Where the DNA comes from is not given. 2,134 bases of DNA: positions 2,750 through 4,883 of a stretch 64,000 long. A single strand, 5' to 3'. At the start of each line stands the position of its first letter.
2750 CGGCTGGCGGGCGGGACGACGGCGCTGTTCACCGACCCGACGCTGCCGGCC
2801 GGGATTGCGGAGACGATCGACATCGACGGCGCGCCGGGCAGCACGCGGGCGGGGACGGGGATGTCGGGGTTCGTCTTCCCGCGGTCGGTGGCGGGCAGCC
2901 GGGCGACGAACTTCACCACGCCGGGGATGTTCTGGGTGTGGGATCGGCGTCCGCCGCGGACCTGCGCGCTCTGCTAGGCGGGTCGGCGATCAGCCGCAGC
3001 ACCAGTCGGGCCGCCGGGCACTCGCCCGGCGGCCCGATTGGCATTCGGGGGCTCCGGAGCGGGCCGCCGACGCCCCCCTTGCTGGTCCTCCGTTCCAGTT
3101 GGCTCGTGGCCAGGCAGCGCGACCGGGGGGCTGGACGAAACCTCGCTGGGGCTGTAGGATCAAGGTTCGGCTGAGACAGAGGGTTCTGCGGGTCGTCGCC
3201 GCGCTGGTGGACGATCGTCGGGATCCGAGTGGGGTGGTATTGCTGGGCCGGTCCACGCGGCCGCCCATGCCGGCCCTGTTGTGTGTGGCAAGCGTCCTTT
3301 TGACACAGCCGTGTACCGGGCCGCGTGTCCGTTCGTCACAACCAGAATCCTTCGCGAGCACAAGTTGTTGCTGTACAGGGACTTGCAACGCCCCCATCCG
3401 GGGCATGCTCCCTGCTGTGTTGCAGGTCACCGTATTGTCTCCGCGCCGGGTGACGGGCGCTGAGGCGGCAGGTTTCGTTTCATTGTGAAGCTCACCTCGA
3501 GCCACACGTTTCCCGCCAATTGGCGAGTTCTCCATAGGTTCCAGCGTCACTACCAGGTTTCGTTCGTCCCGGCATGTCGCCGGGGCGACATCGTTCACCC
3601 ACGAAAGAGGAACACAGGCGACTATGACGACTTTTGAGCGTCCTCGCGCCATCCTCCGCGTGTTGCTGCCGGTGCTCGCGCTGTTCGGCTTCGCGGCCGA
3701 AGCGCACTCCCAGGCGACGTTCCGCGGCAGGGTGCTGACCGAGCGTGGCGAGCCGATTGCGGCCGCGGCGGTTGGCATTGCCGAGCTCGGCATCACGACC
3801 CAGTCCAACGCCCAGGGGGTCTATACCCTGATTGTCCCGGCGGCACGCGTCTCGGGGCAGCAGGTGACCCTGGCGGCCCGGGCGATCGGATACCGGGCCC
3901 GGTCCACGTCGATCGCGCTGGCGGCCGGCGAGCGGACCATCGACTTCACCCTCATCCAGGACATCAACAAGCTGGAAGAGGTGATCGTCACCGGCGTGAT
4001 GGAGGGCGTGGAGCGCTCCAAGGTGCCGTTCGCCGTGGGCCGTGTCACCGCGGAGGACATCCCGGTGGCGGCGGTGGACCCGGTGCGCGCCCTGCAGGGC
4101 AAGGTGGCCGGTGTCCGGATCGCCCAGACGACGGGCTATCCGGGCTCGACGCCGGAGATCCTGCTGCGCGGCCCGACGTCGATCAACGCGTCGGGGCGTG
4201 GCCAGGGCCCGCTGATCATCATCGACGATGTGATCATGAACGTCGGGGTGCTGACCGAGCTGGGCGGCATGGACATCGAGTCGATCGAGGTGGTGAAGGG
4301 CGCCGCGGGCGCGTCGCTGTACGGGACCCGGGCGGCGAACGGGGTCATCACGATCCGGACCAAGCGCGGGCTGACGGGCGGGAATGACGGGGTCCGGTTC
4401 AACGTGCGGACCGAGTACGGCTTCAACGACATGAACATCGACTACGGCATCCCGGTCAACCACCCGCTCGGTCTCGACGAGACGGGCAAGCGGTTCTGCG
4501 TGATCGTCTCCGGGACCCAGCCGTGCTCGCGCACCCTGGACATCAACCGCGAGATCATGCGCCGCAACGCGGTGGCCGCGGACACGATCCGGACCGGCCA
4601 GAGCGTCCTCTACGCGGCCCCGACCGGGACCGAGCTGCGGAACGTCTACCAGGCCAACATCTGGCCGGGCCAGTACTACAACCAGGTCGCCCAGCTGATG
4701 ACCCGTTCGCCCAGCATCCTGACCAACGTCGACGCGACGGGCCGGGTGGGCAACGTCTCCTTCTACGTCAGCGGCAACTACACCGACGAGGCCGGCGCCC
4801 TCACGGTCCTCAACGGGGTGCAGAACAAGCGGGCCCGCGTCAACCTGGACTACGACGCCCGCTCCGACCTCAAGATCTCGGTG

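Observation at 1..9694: Perfect 3,043-bp direct repeat duplicates the 3' end of susC, all of susD and a lipoprotein gene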

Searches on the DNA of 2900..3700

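Call 69: search_rna_families(source=window, start=2900, end=3700, threshold=evalue, max_evalue=1)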
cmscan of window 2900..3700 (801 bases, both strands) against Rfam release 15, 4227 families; matches with E-value up to 1: 1.
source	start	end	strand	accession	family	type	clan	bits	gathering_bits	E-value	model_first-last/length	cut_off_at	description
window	2990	3053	+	RF03771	mir-341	Gene; miRNA;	-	19.1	90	0.38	1-96/96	no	mir-341 microRNA precursor family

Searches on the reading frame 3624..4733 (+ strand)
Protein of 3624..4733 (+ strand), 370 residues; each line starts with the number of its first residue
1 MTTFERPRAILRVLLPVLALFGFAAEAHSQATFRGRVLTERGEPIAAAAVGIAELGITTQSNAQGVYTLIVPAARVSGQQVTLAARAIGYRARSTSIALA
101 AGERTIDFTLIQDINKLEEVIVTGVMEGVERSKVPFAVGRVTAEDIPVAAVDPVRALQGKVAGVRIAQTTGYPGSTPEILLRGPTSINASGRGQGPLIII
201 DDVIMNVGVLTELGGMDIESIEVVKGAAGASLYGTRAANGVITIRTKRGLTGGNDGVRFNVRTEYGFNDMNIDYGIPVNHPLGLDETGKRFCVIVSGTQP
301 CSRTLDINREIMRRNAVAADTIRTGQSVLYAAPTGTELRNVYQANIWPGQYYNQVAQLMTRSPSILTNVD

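Call 48: find_homologous_proteins(query=window:3624-4733:+, max_evalue=1e-40)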
Query window:3624-4733:+ (370 aa): 132 proteins with E <= 1e-40 among 8000 candidates; the best 120 are listed.
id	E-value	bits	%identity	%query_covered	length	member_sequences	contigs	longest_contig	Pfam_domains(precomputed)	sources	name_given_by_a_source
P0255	3.1e-222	755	95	100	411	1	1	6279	PF13715.13,PF07715.21,PF13620.13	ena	-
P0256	7.8e-148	511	67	100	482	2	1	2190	PF13715.13,PF07715.21,PF13620.13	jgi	jgi:TonB-dependent SusC/RagA subfamily outer membrane receptor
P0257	1.8e-147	509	90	74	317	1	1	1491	PF13715.13,PF07715.21,PF13620.13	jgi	-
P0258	1.1e-135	471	64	92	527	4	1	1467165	PF13715.13,PF07715.21,PF13620.13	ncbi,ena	-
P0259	2.4e-131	456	59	100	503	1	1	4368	PF13715.13,PF07715.21,PF13620.13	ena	-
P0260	4.0e-129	449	59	98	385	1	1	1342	PF13715.13,PF07715.21,PF13620.13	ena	-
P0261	7.5e-128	445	59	99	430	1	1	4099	PF13715.13,PF07715.21,PF13620.13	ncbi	-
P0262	1.8e-127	444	61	94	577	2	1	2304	PF13715.13,PF07715.21,PF13620.13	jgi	jgi:TonB-dependent SusC/RagA subfamily outer membrane receptor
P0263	1.6e-126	440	57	99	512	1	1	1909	PF13715.13,PF07715.21,PF13620.13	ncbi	-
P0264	2.1e-125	437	83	65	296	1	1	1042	PF07715.21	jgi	jgi:TonB-dependent SusC/RagA subfamily outer membrane receptor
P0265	2.8e-124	433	59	100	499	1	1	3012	PF13715.13,PF07715.21,PF13620.13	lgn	-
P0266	6.6e-124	432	56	100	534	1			PF13715.13,PF07715.21,PF13620.13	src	-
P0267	1.0e-123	431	57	100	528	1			PF13715.13,PF07715.21,PF13620.13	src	-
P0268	3.5e-123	429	59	92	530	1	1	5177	PF13715.13,PF07715.21,PF13620.13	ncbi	ncbi:MAG TPA: carboxypeptidase-like regulatory domain-containing protein, partial [Gemmatimonadaceae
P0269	1.5e-122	427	60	91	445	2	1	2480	PF13715.13,PF07715.21,PF13620.13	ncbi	ncbi:MAG: TonB-dependent receptor plug domain-containing protein, partial [bacterium]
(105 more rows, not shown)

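Call 49: find_encoding_contigs(protein=P0255, flank=10000, max_places=6)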
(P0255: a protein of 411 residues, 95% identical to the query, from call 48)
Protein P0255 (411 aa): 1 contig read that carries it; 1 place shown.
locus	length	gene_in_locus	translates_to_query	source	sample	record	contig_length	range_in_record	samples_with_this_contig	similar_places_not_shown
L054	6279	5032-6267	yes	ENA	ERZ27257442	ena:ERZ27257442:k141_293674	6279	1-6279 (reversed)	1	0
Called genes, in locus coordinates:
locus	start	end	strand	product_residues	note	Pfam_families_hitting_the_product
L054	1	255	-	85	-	?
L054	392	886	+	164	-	PF12867:DinB_2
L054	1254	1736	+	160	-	PF04978:MST (weak), PF12867:DinB_2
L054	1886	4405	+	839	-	PF17162:DUF5118, PF17148:DUF5117, PF16313:DUF4953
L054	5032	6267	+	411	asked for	PF13620:CarboxypepD_reg, PF13715:CarbopepD_reg_2, PF07715:Plug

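Call 50: find_encoding_contigs(protein=P0257, flank=10000, max_places=6)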
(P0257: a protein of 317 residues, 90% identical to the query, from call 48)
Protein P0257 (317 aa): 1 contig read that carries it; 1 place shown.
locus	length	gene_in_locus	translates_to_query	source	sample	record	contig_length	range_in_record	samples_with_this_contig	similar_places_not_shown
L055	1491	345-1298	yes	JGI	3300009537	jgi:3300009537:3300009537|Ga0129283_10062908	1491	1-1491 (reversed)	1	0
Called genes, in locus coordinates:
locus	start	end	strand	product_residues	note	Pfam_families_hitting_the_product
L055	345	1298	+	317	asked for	PF13620:CarboxypepD_reg, PF13715:CarbopepD_reg_2, PF07715:Plug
